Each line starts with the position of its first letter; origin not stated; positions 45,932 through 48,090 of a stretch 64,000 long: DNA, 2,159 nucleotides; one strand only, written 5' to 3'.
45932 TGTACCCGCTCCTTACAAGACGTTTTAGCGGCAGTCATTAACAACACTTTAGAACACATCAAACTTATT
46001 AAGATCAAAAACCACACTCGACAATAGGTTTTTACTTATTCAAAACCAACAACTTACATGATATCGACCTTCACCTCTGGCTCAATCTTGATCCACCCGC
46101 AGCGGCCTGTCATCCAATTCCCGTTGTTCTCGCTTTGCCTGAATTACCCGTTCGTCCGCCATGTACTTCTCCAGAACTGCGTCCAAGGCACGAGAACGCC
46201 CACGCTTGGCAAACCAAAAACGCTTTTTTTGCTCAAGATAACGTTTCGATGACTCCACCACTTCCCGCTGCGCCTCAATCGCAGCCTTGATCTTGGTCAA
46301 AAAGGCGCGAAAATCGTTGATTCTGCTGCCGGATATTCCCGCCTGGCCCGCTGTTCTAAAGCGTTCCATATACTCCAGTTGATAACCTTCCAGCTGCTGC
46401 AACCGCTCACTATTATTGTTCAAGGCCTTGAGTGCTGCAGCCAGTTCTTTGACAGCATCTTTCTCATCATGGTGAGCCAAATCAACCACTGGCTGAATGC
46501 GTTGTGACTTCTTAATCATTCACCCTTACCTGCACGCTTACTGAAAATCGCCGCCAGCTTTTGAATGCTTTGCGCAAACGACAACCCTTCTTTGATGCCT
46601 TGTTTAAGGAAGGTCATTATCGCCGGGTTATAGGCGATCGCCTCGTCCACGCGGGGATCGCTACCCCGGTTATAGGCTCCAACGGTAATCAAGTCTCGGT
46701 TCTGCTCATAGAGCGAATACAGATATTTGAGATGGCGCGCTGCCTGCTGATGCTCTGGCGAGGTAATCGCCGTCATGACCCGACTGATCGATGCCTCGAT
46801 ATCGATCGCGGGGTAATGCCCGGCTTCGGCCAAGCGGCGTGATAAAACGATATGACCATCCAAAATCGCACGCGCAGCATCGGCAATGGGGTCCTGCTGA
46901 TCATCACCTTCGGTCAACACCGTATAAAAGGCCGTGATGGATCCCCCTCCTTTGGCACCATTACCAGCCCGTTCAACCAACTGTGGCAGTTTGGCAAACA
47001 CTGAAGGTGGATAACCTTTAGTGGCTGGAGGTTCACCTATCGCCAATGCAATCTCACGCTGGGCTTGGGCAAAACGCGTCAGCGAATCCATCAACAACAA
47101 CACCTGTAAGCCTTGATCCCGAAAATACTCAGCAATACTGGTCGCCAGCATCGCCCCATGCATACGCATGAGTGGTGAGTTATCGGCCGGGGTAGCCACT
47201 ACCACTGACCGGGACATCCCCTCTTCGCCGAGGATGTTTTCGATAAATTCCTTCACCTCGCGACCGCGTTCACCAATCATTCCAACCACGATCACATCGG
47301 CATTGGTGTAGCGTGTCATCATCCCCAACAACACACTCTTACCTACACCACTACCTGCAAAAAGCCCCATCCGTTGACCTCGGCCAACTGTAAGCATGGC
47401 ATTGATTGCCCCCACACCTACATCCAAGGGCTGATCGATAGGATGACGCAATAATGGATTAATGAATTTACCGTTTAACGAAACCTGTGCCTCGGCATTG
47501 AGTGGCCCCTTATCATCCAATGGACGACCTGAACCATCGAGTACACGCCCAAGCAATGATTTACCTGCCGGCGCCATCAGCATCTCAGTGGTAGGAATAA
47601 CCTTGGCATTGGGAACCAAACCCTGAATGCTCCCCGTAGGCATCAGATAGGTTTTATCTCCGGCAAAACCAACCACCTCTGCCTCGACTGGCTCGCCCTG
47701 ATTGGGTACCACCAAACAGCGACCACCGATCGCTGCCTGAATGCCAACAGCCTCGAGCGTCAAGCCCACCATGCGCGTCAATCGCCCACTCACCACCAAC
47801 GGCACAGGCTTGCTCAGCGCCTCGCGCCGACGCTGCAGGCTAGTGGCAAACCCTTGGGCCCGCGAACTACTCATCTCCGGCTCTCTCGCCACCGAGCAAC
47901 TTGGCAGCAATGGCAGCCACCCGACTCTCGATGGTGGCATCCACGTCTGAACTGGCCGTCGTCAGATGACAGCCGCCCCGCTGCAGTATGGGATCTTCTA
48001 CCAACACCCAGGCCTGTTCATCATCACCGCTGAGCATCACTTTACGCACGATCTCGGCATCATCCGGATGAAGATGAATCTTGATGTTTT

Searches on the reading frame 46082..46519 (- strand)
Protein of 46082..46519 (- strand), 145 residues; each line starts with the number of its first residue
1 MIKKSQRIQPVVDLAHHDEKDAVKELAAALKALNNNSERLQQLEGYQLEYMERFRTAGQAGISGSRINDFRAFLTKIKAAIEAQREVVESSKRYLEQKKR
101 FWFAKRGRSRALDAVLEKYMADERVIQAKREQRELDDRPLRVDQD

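Call 3: search_protein_families(library=pfam, proteins=[window:46082-46519:-])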
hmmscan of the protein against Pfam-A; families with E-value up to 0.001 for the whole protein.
window:46082-46519:- (145 aa): 1 family
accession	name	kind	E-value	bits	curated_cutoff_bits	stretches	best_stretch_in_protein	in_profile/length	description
PF02050.21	FliJ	-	4.5e-22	79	28.4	1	21-137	2-117/123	Flagellar FliJ protein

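Call 4: search_protein_families(library=ncbifam, proteins=[window:46082-46519:-])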
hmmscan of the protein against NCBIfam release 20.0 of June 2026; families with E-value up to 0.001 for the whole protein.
window:46082-46519:- (145 aa): 1 family
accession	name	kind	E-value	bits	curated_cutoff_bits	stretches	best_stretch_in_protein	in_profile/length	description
TIGR02473.1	flagell_FliJ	equivalog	4e-25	88.8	50.45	1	6-137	2-133/141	flagellar export protein FliJ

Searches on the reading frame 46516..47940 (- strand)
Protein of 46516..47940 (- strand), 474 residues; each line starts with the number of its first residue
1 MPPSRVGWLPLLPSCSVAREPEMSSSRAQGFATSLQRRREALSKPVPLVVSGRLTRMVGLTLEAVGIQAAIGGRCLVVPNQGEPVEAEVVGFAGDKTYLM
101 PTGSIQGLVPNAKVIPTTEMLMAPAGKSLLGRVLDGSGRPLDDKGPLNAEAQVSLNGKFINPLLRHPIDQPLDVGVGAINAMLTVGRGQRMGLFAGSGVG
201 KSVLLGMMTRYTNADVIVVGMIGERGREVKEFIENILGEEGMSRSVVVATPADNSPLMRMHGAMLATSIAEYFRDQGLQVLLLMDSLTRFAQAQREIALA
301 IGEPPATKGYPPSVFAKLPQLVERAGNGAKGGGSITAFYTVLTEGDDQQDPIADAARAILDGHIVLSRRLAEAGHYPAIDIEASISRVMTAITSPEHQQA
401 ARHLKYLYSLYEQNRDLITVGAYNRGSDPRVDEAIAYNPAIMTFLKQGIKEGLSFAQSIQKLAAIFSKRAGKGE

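Call 9: find_related_loci(query=window:46516-47940:-, collection=genome_contigs, flank=10000)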
Query window:46516-47940:- (474 aa) in genome_contigs; peptide patterns used: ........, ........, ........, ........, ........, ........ (x = any residue, [..] = any of these).
600 stretches matched a pattern (row limit reached: there are more); 557 encode a relative of the query (tblastn E <= 1e-3); the best 80 are kept; 80 distinct loci.
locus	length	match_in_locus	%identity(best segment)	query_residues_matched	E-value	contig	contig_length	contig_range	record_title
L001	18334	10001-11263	77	43-463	0e+0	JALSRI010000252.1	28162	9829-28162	MAG: Thiohalobacter sp. isolate 356-308_metabat1_scaf2bin.060 356-308_scaffold_900_c1, whole genome shotgun sequence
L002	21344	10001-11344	72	24-472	0e+0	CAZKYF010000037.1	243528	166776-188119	MAG TPA_asm: uncultured Chromatiales bacterium isolate binchicken_co219_239 genome assembly, contig: k141_1090686, whole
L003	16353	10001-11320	73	26-466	0e+0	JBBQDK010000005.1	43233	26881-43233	MAG: Gammaproteobacteria bacterium isolate Co_metawrap_1177 Cmw_1177_k141_23965773_length_43233_cov_8.0000, whole genome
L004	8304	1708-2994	73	39-468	0e+0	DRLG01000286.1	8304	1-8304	MAG TPA_asm: Chromatiales bacterium isolate HyVt-459 HyVt-459_k145_814083, whole genome shotgun sequence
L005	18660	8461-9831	70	12-463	0e+0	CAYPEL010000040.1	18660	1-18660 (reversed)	MAG TPA_asm: uncultured Gammaproteobacteria bacterium isolate binchicken_co24_140 genome assembly, contig: NODE_935_leng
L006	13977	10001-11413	68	1-466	0e+0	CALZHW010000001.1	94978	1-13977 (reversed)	MAG: uncultured Ectothiorhodospiraceae bacterium isolate FCS_M_Gamma_062.3 genome assembly, contig: NODE_5_length_94978_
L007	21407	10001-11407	69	8-473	0e+0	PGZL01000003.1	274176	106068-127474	MAG: Gammaproteobacteria bacterium HGW-Gammaproteobacteria-1 bjp_ig2102_scaffold_62, whole genome shotgun sequence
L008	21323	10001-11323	71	27-468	0e+0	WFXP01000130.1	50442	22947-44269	MAG: Gammaproteobacteria bacterium isolate S141_57 k151_348213, whole genome shotgun sequence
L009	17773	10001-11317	71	25-464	0e+0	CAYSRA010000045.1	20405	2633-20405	MAG TPA_asm: uncultured Thiohalobacter sp. isolate binchicken_co64_45 genome assembly, contig: NODE_1800_length_20405_co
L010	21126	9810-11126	71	31-468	0e+0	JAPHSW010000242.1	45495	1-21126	MAG: Gammaproteobacteria bacterium isolate N3S-Bin_2 c_000000767955, whole genome shotgun sequence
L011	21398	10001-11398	67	1-462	0e+0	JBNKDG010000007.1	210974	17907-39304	MAG: Thiohalomonadaceae bacterium isolate F1.bin.6.strict NODE_7_length_210974_cov_14.051546, whole genome shotgun seque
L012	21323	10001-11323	69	27-468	0e+0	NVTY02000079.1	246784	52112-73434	MAG: Thiotrichaceae bacterium isolate NORP103 MHASMcontig_229651, whole genome shotgun sequence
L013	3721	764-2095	69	21-465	0e+0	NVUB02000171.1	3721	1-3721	MAG: Ectothiorhodospiraceae bacterium isolate NORP100 NORP100_171, whole genome shotgun sequence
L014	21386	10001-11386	67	13-468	0e+0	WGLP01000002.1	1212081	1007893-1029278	MAG: Gammaproteobacteria bacterium isolate RI_92 c_000000006199, whole genome shotgun sequence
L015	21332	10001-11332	72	19-462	0e+0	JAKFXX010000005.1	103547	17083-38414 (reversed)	MAG: Gammaproteobacteria bacterium isolate ND4_Bin_8 ND4_0000007, whole genome shotgun sequence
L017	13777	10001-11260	74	48-467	0e+0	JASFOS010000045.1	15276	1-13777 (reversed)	MAG: Thioalkalispiraceae bacterium isolate D0819M12metaG_Bin_163 D0819M12metaG_FD_scaffold_252_c1, whole genome shotgun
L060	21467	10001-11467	61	1-467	0e+0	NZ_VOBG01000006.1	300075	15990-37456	Pseudomonas sp. ANT_H4 ctg00006_300075, whole genome shotgun sequence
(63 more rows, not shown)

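Call 18: search_protein_families(library=pfam, proteins=[L003:11944-13284:+, L003:13476-15728:+, L001:12823-13119:+, L017:11831-12982:+, L017:13178-13462:+, L060:11898-12257:+, L060:12336-14054:+, L060:14086-14433:+, L060:14476-15843:+, L011:11971-13164:+], max_evalue=0.0001)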
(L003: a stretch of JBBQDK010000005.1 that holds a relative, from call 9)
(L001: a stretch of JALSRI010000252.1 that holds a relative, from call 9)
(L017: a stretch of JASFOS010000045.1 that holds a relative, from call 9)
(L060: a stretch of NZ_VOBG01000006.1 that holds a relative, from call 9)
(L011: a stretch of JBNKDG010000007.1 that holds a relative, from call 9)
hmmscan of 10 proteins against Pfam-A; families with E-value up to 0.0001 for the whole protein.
L003:11944-13284:+ (446 aa): 1 family
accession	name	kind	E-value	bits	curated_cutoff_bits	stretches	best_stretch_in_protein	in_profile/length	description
PF02120.21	Flg_hook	-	3.3e-18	65.7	29.8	1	318-399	2-82/85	Flagellar hook-length control protein FliK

L003:13476-15728:+ (750 aa): 5 families
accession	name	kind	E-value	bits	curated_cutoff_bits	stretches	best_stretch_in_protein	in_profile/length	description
PF00563.25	EAL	-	8.5e-74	248.3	31.3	1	498-730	4-236/236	EAL domain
PF00990.26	GGDEF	-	1.4e-48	165.1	23.8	1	320-473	3-157/161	Diguanylate cyclase, GGDEF domain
PF11563.14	Protoglobin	-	1.2e-14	55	25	1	28-178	10-156/158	Protoglobin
PF08447.18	PAS_3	-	2.6e-06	28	25.6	1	241-301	28-89/89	PAS fold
PF08448.16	PAS_4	-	1.5e-05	25.6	23.1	1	244-308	40-109/110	PAS fold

L001:12823-13119:+ (98 aa): 0 families

L017:11831-12982:+ (383 aa): 1 family
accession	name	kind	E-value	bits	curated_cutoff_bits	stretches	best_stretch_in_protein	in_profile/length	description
PF02120.21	Flg_hook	-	5e-25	87.6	29.8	1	254-336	2-84/85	Flagellar hook-length control protein FliK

L017:13178-13462:+ (94 aa): 2 families
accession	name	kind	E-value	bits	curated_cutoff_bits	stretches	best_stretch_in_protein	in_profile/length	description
PF13466.11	STAS_2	-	1.5e-12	47.9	29.2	1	12-86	6-80/80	STAS domain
PF01740.26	STAS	-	1.3e-08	34.9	22.6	1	9-91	15-99/106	STAS domain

L060:11898-12257:+ (119 aa): 0 families

L060:12336-14054:+ (572 aa): 4 families
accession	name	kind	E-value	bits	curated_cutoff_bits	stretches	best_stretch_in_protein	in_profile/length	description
PF07228.17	SpoIIE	-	4e-38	131.7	25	1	199-385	2-189/192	Stage II sporulation protein E (SpoIIE)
PF00072.30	Response_reg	-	1.7e-22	80.1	30.2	1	13-124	1-110/111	Response regulator receiver domain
PF13581.12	HATPase_c_2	-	1.1e-06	29.2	27.4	1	507-564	62-125/127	Histidine kinase-like ATPase domain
PF02518.31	HATPase_c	-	2.2e-05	25.3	26.4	1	446-550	4-84/111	Histidine kinase-, DNA gyrase B-, and HSP90-like ATPase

L060:14086-14433:+ (115 aa): 1 family
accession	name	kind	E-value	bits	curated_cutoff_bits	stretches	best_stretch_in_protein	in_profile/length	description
PF01627.28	Hpt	-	6e-15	55.7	24.6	1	25-95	2-78/84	Hpt domain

L060:14476-15843:+ (455 aa): 1 family
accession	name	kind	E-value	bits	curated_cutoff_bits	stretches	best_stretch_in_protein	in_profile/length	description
PF02120.21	Flg_hook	-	7.6e-20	71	29.8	1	320-400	3-82/85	Flagellar hook-length control protein FliK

L011:11971-13164:+ (397 aa): 1 family
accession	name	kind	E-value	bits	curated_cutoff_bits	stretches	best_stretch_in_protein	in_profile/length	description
PF02120.21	Flg_hook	-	2e-26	92.1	29.8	1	269-349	2-82/85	Flagellar hook-length control protein FliK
